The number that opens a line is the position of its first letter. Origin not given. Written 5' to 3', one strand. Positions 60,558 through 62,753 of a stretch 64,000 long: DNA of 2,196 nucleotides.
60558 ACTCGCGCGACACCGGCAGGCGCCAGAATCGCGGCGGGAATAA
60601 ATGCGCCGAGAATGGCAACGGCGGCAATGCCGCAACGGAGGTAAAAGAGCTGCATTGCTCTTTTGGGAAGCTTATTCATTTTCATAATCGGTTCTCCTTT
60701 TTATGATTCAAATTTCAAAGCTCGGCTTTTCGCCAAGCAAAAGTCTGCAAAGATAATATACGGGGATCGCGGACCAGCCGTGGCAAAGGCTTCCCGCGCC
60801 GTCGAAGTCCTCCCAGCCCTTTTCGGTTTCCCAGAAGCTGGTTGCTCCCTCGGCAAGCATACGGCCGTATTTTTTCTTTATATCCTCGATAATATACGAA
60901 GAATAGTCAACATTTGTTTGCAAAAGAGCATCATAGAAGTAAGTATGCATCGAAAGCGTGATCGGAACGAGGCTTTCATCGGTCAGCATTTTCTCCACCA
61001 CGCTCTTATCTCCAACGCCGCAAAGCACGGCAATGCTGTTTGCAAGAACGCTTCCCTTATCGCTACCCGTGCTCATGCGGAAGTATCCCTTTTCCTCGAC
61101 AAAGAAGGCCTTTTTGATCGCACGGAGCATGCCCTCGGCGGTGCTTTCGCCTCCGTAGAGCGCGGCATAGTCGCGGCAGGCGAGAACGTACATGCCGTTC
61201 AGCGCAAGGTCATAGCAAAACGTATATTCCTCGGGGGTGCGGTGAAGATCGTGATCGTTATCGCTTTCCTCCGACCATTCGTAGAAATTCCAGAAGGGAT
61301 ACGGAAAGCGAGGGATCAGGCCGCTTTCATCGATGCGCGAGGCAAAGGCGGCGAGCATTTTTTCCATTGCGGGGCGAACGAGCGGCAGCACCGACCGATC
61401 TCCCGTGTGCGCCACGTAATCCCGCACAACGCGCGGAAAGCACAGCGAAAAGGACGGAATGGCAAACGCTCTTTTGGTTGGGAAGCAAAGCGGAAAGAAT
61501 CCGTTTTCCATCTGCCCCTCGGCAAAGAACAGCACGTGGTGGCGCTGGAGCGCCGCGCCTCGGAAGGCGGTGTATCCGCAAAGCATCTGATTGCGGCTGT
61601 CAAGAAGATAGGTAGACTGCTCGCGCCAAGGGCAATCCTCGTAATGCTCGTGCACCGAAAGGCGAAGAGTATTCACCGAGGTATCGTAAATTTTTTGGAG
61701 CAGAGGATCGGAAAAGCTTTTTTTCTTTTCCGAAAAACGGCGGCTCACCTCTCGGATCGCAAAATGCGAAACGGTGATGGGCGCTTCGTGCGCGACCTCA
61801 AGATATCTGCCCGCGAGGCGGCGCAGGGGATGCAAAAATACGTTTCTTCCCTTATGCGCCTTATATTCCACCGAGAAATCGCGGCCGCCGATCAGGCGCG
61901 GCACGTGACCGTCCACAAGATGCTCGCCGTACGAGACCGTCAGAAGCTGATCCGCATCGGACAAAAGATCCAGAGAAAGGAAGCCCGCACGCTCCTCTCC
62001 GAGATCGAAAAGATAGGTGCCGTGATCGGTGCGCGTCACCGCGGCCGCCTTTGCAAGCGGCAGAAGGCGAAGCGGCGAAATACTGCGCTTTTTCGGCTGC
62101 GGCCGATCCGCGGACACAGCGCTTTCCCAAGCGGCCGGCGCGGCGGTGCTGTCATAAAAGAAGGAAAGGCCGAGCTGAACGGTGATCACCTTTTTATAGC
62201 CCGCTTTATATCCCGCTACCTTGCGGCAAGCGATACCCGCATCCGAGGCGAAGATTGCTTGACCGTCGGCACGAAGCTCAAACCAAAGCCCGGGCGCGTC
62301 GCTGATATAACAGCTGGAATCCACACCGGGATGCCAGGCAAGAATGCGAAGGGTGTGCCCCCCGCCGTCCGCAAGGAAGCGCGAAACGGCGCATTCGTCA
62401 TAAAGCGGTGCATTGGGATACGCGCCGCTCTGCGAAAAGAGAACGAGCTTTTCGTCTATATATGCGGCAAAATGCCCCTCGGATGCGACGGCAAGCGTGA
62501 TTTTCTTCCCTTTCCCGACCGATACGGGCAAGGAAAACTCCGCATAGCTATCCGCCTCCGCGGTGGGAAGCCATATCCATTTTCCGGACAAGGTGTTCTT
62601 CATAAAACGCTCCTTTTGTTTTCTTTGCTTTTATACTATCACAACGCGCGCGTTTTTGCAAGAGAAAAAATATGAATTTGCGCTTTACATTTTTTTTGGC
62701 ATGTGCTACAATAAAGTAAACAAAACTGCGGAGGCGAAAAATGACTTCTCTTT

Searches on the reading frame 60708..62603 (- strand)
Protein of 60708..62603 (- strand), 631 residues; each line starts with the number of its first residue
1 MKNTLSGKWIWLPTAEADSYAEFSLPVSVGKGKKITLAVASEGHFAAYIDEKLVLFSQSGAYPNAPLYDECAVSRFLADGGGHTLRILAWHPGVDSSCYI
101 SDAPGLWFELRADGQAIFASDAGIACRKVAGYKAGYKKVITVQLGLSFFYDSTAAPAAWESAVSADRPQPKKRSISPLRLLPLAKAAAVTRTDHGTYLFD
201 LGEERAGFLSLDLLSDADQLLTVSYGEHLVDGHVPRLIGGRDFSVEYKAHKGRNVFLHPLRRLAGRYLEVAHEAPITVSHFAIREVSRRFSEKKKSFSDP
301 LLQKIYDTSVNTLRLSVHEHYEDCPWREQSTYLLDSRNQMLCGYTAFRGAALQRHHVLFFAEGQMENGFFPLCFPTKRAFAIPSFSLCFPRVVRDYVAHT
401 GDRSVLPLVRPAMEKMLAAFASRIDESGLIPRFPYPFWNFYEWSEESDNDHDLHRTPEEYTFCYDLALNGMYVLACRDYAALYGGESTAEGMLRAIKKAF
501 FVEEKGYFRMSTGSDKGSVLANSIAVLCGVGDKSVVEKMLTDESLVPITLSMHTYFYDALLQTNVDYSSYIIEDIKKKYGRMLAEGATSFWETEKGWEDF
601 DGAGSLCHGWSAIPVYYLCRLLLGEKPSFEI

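Call 56: search_protein_families(library=pfam, proteins=[window:60708-62603:-], max_evalue=0.01)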
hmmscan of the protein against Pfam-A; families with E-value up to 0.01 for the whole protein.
window:60708-62603:- (631 aa): 1 family
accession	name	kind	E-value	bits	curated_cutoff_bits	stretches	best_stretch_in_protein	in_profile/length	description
PF17389.8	Bac_rhamnosid6H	-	2.3e-14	53.9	24.5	1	298-620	9-337/339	Bacterial alpha-L-rhamnosidase 6 hairpin glycosidase domain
